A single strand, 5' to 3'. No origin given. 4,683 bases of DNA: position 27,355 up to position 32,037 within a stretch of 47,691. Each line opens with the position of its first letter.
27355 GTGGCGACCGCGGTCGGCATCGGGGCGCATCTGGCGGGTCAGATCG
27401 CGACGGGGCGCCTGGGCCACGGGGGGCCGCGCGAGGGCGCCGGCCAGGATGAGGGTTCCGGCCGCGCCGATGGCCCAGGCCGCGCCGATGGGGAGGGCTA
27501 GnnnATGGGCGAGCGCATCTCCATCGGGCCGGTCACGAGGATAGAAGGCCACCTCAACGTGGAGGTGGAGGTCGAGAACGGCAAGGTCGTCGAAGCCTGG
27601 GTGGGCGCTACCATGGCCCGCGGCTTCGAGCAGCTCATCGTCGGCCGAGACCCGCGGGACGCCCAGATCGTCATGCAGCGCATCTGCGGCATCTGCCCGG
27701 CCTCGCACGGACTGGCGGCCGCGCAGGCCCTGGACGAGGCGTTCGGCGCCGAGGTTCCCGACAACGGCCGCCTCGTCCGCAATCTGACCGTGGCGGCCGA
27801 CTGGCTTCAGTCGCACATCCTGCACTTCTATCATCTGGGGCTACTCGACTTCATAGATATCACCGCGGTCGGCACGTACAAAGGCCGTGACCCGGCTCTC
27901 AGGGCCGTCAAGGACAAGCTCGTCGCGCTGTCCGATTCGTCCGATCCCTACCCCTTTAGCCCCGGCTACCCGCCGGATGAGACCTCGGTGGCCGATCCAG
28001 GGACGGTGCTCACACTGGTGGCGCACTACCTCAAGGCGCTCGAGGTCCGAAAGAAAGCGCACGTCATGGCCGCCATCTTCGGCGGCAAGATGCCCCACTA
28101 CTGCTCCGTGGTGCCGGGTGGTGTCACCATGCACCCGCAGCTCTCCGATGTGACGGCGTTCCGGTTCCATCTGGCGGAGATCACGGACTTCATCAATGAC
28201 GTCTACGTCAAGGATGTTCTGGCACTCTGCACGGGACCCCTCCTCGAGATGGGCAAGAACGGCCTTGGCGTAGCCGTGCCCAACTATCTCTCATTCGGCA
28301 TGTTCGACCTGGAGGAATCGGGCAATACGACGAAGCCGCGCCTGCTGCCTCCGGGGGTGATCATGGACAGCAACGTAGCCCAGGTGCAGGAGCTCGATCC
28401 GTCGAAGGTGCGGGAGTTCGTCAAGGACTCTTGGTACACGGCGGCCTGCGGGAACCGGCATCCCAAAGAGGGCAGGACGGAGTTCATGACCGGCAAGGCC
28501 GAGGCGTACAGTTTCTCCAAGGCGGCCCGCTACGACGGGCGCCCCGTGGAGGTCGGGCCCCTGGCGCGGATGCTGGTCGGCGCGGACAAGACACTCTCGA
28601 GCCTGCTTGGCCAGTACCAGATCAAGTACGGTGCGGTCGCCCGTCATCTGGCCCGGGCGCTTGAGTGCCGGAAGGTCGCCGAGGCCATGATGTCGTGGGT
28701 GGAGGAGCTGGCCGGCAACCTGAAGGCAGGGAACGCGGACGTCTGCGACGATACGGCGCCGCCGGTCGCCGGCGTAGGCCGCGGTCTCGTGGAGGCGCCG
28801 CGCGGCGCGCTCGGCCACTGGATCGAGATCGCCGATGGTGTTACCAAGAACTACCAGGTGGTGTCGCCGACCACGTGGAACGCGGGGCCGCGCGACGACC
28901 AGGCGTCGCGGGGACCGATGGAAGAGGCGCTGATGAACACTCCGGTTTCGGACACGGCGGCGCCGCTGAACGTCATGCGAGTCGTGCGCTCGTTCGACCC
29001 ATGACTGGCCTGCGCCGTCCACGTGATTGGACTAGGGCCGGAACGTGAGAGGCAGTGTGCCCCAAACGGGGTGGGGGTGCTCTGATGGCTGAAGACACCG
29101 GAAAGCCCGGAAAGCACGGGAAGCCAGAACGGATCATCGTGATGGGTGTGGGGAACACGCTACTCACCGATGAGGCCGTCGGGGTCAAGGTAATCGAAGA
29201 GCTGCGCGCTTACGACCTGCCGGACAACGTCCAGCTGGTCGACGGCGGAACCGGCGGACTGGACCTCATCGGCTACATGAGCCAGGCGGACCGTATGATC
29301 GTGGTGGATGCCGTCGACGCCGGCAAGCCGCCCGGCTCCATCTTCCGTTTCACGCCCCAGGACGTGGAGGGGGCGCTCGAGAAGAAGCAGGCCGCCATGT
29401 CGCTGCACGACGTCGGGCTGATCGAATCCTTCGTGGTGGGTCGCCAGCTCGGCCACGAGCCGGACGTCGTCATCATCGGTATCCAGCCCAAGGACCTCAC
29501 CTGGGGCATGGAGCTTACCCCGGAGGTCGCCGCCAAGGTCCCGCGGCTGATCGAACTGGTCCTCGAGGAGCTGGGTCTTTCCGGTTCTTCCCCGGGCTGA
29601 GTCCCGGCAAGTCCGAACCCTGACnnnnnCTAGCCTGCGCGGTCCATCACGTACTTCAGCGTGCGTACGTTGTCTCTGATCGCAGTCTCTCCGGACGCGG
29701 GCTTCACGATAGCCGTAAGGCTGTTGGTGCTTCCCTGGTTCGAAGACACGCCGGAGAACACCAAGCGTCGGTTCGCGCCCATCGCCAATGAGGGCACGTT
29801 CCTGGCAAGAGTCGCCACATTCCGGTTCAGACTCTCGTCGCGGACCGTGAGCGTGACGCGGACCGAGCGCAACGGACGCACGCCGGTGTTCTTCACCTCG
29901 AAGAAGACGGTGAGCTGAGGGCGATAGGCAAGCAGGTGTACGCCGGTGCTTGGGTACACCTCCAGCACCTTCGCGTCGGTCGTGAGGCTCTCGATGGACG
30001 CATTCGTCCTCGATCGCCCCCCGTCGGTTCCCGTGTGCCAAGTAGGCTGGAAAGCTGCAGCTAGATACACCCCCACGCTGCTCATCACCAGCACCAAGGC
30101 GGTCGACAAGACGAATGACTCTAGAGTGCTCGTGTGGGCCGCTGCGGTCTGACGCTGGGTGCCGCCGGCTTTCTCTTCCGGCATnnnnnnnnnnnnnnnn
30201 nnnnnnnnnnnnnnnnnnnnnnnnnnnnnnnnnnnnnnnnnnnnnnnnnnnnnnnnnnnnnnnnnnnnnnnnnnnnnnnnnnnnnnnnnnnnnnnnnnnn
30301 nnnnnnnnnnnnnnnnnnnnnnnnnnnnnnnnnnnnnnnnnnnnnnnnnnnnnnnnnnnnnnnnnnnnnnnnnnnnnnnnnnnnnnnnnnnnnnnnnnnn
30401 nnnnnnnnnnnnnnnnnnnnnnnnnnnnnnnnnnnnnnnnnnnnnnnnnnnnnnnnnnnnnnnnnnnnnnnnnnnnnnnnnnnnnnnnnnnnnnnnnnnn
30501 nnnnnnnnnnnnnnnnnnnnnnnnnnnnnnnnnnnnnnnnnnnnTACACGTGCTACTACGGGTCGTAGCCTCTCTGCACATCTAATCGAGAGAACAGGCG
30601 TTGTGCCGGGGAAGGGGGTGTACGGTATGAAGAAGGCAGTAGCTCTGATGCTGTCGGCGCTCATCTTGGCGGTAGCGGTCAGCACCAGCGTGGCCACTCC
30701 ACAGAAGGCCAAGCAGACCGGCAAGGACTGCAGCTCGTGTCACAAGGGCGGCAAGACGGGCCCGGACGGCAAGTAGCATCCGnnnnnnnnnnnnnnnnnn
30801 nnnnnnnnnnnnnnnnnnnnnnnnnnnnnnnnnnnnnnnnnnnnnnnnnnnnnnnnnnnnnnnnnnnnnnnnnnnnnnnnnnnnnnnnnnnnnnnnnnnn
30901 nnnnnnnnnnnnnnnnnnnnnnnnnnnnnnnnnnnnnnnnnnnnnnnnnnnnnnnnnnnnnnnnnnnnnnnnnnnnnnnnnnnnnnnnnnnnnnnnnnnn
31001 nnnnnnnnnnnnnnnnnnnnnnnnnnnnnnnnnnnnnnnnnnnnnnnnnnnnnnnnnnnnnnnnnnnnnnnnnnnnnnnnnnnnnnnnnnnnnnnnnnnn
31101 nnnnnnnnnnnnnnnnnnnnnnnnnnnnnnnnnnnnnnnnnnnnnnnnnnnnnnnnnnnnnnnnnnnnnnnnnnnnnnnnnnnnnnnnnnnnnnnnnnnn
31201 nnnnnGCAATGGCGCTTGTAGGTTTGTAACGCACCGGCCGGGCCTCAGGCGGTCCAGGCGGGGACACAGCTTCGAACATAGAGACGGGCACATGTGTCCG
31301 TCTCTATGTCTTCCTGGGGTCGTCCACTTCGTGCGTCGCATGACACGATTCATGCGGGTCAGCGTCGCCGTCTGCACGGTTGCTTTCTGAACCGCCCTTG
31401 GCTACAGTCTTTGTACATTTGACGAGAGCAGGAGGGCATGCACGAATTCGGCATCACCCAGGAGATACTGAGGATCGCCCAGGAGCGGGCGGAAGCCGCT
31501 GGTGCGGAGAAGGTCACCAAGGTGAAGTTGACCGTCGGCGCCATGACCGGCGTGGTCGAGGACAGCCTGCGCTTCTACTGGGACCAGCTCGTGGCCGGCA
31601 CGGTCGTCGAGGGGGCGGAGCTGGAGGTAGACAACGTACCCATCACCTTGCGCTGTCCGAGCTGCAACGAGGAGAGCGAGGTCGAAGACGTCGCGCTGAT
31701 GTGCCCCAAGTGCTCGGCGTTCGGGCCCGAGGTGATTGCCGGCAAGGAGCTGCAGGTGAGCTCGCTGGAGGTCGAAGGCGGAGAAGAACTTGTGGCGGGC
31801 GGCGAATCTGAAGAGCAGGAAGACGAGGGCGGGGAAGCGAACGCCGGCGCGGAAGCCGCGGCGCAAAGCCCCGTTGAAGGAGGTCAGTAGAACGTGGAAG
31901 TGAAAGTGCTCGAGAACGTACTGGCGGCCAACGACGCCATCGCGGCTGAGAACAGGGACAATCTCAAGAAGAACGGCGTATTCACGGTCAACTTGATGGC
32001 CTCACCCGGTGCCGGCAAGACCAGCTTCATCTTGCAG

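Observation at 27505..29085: [NiFeSe] hydrogenase: the large subunit needs UGA-Sec read-through, which the ORF track truncates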

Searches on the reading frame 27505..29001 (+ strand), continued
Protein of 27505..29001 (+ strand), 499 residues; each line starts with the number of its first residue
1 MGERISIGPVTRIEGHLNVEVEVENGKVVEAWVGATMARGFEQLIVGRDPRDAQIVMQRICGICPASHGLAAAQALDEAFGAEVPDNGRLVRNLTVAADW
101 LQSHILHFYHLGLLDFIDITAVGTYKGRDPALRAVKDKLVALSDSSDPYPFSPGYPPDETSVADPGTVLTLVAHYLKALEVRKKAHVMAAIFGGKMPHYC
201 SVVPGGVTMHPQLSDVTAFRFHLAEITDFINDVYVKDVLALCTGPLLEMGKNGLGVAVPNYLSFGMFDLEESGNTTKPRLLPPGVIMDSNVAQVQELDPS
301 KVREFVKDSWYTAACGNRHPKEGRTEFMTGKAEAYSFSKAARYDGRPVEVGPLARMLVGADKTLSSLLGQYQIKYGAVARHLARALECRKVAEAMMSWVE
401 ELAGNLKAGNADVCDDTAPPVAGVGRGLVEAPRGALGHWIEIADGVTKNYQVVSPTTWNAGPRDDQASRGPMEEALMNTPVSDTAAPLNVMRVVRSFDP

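Call 19: find_encoding_contigs(protein=P0003, flank=10000, max_places=2)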
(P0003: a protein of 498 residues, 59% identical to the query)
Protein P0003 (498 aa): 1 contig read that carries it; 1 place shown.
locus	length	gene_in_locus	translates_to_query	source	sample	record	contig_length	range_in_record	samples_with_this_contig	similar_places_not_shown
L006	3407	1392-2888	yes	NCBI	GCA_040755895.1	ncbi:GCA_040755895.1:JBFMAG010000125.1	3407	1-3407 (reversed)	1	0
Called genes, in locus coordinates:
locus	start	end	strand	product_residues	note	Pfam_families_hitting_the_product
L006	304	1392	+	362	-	PF01058:Oxidored_q6, PF14720:NiFe_hyd_SSU_C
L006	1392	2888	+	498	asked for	PF27537:HoxH, PF00374:NiFeSe_Hases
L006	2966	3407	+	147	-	PF01292:Ni_hydr_CYTB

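Call 20: find_encoding_contigs(protein=P0010, flank=10000, max_places=2)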
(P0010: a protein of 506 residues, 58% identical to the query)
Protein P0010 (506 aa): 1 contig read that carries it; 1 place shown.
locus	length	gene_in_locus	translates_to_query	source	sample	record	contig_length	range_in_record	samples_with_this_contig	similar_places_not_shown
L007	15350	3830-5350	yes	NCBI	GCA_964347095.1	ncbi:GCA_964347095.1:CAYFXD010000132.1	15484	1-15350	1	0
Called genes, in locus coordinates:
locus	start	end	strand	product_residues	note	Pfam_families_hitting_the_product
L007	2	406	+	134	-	?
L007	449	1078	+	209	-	PF00156:Pribosyltran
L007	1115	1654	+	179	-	PF07998:Peptidase_M54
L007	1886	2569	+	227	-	PF00902:TatC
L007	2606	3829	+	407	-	PF01058:Oxidored_q6, PF14720:NiFe_hyd_SSU_C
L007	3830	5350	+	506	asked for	PF27537:HoxH (weak), PF00374:NiFeSe_Hases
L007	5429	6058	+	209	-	PF01292:Ni_hydr_CYTB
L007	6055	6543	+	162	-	PF01750:HycI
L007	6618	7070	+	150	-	PF01155:HypA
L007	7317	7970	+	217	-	PF02492:cobW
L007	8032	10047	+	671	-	PF01751:Toprim, PF01131:Topoisom_bac, PF01396:Zn_ribbon_Top1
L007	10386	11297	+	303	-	PF06207:DUF1002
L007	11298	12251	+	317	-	PF00056:Ldh_1_N, PF02866:Ldh_1_C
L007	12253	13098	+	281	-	PF05681:Fumerase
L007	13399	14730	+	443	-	PF05977:MFS_3, PF07690:MFS_1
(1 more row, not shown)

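Call 21: list_cluster_members(proteins=[P0001, P0003, P0010, P0004])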
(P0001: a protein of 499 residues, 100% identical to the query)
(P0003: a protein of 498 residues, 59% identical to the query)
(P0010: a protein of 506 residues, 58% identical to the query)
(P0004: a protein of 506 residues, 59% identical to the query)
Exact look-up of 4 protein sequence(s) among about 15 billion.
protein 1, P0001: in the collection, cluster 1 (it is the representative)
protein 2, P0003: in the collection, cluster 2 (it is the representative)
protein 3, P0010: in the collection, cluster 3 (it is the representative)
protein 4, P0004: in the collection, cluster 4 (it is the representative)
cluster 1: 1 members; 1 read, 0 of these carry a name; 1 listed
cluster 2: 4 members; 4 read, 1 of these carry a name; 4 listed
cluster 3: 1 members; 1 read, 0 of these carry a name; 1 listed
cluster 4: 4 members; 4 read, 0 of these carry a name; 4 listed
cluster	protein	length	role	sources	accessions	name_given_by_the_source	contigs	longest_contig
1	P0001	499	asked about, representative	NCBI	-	-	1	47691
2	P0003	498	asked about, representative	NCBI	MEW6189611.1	MAG: nickel-dependent hydrogenase large subunit [Actinomycetota bacterium]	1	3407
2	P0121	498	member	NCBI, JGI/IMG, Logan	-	-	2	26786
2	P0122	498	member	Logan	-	-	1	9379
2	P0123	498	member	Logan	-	-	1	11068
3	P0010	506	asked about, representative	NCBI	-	-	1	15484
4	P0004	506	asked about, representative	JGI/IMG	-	-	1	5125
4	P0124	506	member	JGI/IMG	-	-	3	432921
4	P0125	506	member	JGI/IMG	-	-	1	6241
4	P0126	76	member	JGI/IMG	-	-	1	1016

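Call 23: find_related_loci(query=A1, collection=genome_contigs, flank=10000)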
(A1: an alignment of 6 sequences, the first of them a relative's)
Query A1 (499 aa) in genome_contigs; peptide patterns used: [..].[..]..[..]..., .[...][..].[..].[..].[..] (x = any residue, [..] = any of these).
600 stretches matched a pattern (row limit reached: there are more); 570 encode a relative of the query (tblastn E <= 1e-3); the best 80 are kept; 80 distinct loci.
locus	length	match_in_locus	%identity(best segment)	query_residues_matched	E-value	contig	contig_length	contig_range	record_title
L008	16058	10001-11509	52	1-499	1e-164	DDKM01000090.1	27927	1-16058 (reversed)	MAG TPA_asm: Firmicutes bacterium UBA2598 UBA2598_contig_1791, whole genome shotgun sequence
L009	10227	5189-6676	49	1-499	5e-148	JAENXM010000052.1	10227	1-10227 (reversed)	MAG: Actinomycetota bacterium isolate 14_8_m_bin1 k141_635114_length_10227_cov_26.7884, whole genome shotgun sequence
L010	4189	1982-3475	46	1-499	2e-151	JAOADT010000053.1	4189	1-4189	MAG: Deltaproteobacteria bacterium isolate SKW240 NODE_53_length_4189_cov_4.183852, whole genome shotgun sequence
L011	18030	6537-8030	48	1-499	8e-145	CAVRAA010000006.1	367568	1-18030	MAG: uncultured Nitrospiraceae bacterium isolate MFD00032.bin.1.209 genome assembly, contig: contig_3273, whole genome s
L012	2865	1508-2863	49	1-453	5e-144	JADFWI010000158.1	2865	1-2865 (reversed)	MAG: Proteobacteria bacterium isolate C4.bin.21 k83_369408, whole genome shotgun sequence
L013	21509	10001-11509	44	1-499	9e-136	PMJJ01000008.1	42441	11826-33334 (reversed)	MAG: Actinomycetota bacterium isolate fen_680 73.20120600_E2D.85_contig_42548, whole genome shotgun sequence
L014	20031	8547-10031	45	3-499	4e-129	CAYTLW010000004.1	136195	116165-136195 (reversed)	MAG TPA_asm: uncultured Enterobacteriaceae bacterium isolate binchicken_co141_175 genome assembly, contig: NODE_289_leng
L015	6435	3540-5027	44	4-499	1e-128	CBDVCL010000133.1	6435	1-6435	MAG TPA_asm: uncultured bacterium isolate SRR22302367_binner23_Refined_71 genome assembly, contig: ERZ26661968.8387, who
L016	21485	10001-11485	44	4-499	9e-128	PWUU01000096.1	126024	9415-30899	MAG: Dehalococcoidia bacterium isolate CSSed11_253R1 CS-Sed11-C20, whole genome shotgun sequence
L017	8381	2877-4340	44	4-499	7e-128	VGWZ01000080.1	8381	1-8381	MAG: Nitrospira sp. isolate K_DeepCast_250m_m1_045 K_DeepCast_250m_m1_045_Ga0194125_10018710, whole genome shotgun seque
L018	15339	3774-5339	45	1-499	2e-126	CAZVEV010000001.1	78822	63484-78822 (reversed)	MAG TPA_asm: uncultured Planctomycetaceae bacterium isolate binchicken_co65_125 genome assembly, contig: NODE_1077_lengt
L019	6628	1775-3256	47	5-499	1e-124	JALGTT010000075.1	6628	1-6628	MAG: Candidatus Hebobacteria bacterium isolate Meg22_1012_Bin_273 Meg22_1012_Bin_273_scaffold_43254, whole genome shotgu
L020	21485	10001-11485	44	4-499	7e-124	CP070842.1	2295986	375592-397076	MAG: Dehalococcoidales bacterium isolate bin10 chromosome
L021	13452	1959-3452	42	4-499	5e-121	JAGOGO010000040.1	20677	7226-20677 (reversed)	MAG: Deltaproteobacteria bacterium isolate Go_SlDig_bin_103 Go_SlDig_7273_length_20677_cov_7.870560, whole genome shotgu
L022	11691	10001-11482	43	5-499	6e-120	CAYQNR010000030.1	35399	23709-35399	MAG TPA_asm: uncultured Desulfobacteraceae bacterium isolate binchicken_co100_362 genome assembly, contig: NODE_1749_len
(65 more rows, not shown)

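Call 27: find_encoding_contigs(protein=P0004, flank=10000, max_places=3)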
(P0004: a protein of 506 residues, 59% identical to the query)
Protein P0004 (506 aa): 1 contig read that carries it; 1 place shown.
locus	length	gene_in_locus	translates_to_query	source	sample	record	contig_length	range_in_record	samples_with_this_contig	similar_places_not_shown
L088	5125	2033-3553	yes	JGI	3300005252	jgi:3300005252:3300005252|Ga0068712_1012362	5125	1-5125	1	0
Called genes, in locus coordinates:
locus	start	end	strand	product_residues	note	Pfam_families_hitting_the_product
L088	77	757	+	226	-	PF00902:TatC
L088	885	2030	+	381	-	PF01058:Oxidored_q6, PF14720:NiFe_hyd_SSU_C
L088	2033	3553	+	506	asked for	PF27537:HoxH, PF00374:NiFeSe_Hases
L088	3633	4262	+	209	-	PF01292:Ni_hydr_CYTB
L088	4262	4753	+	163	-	PF01750:HycI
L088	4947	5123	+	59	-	?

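Call 28: find_encoding_contigs(protein=P0124, flank=10000, max_places=2)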
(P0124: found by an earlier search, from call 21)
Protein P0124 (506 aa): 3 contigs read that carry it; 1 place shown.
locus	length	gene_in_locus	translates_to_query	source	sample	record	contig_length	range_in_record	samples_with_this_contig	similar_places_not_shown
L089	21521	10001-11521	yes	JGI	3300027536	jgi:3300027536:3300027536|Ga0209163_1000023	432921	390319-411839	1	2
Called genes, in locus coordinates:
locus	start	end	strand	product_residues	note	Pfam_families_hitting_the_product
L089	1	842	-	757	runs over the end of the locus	PF01011:PQQ (faint), PF13360:PQQ_2, PF13570:Beta-prop_ACSF4, PF25293:Beta-prop_EMC1_N (faint), PF23414:Beta-prop_EML_2 (faint), PF25292:Beta-prop_CGLA (faint), PF13360:PQQ_2, PF13570:Beta-prop_ACSF4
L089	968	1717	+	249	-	-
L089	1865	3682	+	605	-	PF02310:B12-binding, PF04055:Radical_SAM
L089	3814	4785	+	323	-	PF00348:polyprenyl_synt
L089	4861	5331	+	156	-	PF04246:RseC_MucC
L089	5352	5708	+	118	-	-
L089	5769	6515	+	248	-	PF13424:TPR_12 (weak), PF13432:TPR_16 (weak), PF12895:ANAPC3, PF14559:TPR_19, PF23914:TPR_CcmH_CycH (weak), PF13414:TPR_11, PF13424:TPR_12 (weak), PF14559:TPR_19 (weak), +13 more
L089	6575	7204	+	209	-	PF00156:Pribosyltran, PF14681:UPRTase (weak)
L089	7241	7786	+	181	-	PF07998:Peptidase_M54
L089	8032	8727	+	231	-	PF00902:TatC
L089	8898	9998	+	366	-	PF01058:Oxidored_q6, PF14720:NiFe_hyd_SSU_C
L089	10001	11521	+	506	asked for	PF27537:HoxH, PF00374:NiFeSe_Hases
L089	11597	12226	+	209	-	PF01292:Ni_hydr_CYTB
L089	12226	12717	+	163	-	PF01750:HycI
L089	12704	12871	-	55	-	-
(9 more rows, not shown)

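Call 29: find_encoding_contigs(protein=P0121, flank=10000, max_places=2)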
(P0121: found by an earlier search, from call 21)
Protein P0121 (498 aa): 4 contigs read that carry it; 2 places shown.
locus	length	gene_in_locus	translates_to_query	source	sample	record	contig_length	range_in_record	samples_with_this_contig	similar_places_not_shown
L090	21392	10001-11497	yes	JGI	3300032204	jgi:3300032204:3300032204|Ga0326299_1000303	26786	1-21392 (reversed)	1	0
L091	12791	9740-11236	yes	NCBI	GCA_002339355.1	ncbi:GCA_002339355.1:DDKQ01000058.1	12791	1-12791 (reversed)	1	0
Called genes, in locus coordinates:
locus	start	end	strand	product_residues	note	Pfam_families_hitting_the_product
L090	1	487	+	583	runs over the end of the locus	PF02310:B12-binding, PF04055:Radical_SAM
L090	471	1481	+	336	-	PF00348:polyprenyl_synt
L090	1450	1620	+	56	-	-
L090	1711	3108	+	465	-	PF01979:Amidohydro_1, PF07969:Amidohydro_3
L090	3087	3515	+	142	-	PF04246:RseC_MucC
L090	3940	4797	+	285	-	PF02735:Ku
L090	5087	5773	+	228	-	PF00156:Pribosyltran, PF14681:UPRTase (faint)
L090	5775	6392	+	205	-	PF07998:Peptidase_M54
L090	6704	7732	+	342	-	PF01068:DNA_ligase_A_M, PF04679:DNA_ligase_A_C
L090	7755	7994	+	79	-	-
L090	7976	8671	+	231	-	PF00902:TatC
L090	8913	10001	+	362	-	PF01058:Oxidored_q6, PF14720:NiFe_hyd_SSU_C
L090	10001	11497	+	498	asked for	PF27537:HoxH, PF00374:NiFeSe_Hases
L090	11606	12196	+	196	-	PF01292:Ni_hydr_CYTB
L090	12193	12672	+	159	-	PF01750:HycI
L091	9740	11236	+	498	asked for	PF27537:HoxH, PF00374:NiFeSe_Hases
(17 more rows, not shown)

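Call 54: find_encoding_contigs(protein=P0002, flank=10000, max_places=2)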
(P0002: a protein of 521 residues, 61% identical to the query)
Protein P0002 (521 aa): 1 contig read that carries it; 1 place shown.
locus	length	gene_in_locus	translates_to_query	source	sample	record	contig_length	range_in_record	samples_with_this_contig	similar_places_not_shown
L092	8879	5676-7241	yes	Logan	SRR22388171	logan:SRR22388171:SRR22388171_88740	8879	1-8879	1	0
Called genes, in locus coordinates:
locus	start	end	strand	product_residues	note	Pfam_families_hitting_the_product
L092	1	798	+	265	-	?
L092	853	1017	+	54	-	-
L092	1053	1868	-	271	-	PF01904:DUF72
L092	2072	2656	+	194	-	PF00156:Pribosyltran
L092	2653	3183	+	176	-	PF07998:Peptidase_M54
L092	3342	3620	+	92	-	-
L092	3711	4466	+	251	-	PF00902:TatC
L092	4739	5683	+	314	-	-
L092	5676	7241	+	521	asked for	PF27537:HoxH (weak), PF00374:NiFeSe_Hases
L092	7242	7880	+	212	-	PF01292:Ni_hydr_CYTB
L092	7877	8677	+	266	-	PF01061:ABC2_membrane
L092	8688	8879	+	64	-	?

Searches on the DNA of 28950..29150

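Call 74: search_rna_families(source=window, start=28950, end=29150, threshold=evalue, max_evalue=10)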
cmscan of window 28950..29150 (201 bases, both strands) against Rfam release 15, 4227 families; matches with E-value up to 10: 0.
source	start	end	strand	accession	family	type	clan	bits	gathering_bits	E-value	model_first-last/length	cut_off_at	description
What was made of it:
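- On [NiFeSe] hydrogenase (Sec-containing group 1 [NiFe] hydrogenase): No Rfam model exists for it (call 74).
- No Rfam family matches the hairpin (call 74).
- Tried and rejected: No family matches the hydrogenase hairpin even at E = 10 or below (call 74).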

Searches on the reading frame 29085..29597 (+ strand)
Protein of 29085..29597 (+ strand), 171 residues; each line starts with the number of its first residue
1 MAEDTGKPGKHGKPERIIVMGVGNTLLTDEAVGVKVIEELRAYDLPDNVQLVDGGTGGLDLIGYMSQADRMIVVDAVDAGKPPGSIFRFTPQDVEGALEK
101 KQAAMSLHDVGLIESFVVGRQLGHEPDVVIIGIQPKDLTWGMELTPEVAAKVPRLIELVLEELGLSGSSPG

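Call 8: search_protein_families(library=pfam, proteins=[window:29085-29597:+])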
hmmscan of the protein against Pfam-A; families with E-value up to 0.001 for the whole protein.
window:29085-29597:+ (171 aa): 1 family
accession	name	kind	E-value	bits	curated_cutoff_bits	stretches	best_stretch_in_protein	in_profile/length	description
PF01750.23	HycI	-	2.5e-29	102.2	23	1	34-162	1-130/130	Hydrogenase maturation protease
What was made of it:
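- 29085..29600 (+): HycI/HybD-type maturation endopeptidase. PF01750 scores 102 bits (call 8).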

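Call 11: search_protein_families(library=ncbifam, proteins=[window:29085-29597:+])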
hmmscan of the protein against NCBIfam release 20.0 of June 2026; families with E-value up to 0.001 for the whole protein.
window:29085-29597:+ (171 aa): 7 families
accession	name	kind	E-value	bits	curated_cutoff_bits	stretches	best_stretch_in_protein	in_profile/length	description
TIGR00072.1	hydrog_prot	superfamily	5e-43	146.6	47.45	1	19-163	2-145/145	hydrogenase maturation protease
TIGR00140.1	hupD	subfamily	1.7e-40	138.4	151.8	1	17-164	1-148/151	HyaD/HybD family hydrogenase maturation endopeptidase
NF045519.1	NiFeSe_H2_mat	exception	3.2e-36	124.4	190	1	16-162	2-146/152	NiFeSe hydrogenase maturation protease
NF007777.0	PRK10466.1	equivalog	2.8e-30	105.2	190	1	16-167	2-153/164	HyaD/HybD family hydrogenase maturation endopeptidase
NF007616.0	PRK10264.1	equivalog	8.8e-25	87.5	261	1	15-144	4-134/195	hydrogenase 1 maturation protease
TIGR00130.1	frhD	equivalog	4.6e-22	78.7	134.95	1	15-164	3-152/153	coenzyme F420-reducing hydrogenase, FrhD protein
TIGR00142.1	hycI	equivalog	1.2e-13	51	119.1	1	18-161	2-140/146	hydrogenase maturation peptidase HycI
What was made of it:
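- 29085..29600 (+): TIGR00072 scores 147 (call 11).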

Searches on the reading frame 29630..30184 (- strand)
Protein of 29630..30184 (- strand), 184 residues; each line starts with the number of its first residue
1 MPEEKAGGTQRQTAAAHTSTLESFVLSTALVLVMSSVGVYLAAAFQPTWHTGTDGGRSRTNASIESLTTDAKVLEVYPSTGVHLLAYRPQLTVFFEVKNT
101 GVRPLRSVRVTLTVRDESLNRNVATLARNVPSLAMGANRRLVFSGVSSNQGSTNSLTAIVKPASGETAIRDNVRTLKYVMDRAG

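Call 76: search_protein_families(library=pfam, proteins=[window:29630-30184:-], max_evalue=0.01)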
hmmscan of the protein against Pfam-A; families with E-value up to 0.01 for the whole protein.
window:29630-30184:- (184 aa): 1 family
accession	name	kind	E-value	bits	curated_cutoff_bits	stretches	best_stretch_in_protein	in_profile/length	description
PF07705.17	CARDB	-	6e-05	23.6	22.7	1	85-162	15-85/101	CARDB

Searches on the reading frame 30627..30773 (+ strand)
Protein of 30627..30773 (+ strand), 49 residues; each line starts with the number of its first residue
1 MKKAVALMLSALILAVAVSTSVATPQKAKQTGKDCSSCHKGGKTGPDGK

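Call 76: search_protein_families(library=pfam, proteins=[window:30627-30773:+], max_evalue=0.01)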
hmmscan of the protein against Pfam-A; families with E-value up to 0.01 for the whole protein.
window:30627-30773:+ (49 aa): 2 families
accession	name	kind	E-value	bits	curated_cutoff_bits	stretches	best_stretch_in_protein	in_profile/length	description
PF12669.12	FeoB_associated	-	0.0072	17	27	1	11-40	6-38/44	FeoB-associated Cys-rich membrane protein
PF11106.13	YjbE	-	0.0089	16.7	27.9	1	1-43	1-42/79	Exopolysaccharide production protein YjbE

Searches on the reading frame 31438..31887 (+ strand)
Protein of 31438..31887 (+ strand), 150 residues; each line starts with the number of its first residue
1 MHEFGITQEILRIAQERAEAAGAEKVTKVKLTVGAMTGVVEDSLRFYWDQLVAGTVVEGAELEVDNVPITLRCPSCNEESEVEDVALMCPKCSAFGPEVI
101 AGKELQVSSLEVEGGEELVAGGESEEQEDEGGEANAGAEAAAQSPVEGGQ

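Call 11: search_protein_families(library=ncbifam, proteins=[window:31438-31887:+])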
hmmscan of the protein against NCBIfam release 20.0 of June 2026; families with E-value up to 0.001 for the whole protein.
window:31438-31887:+ (150 aa): 6 families
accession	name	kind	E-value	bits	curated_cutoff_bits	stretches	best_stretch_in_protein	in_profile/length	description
TIGR00100.1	hypA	equivalog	1e-28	99.7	88.1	1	1-113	1-114/116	hydrogenase maturation nickel metallochaperone HypA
NF001976.0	PRK00762.1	equivalog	4e-20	71.9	146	1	1-115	1-121/124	hydrogenase maturation nickel metallochaperone HypA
NF009046.0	PRK12380.1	subfamily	1.7e-18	67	113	1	1-113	1-113/113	hydrogenase/urease nickel incorporation protein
NF002979.0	PRK03681.1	subfamily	1.8e-16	60.4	121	1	1-113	1-114/116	hydrogenase/urease nickel incorporation protein HypA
NF003008.0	PRK03824.1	equivalog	3e-13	49.9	125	1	1-85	1-85/135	hydrogenase nickel incorporation protein HypA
NF001839.0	PRK00564.1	equivalog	5.4e-13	49.2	112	1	1-113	1-115/117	hydrogenase/urease nickel incorporation protein HypA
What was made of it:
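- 31438..31890 (+): HypA nickel metallochaperone. TIGR00100 scores 99.7, above its cutoff of 88 (call 11).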
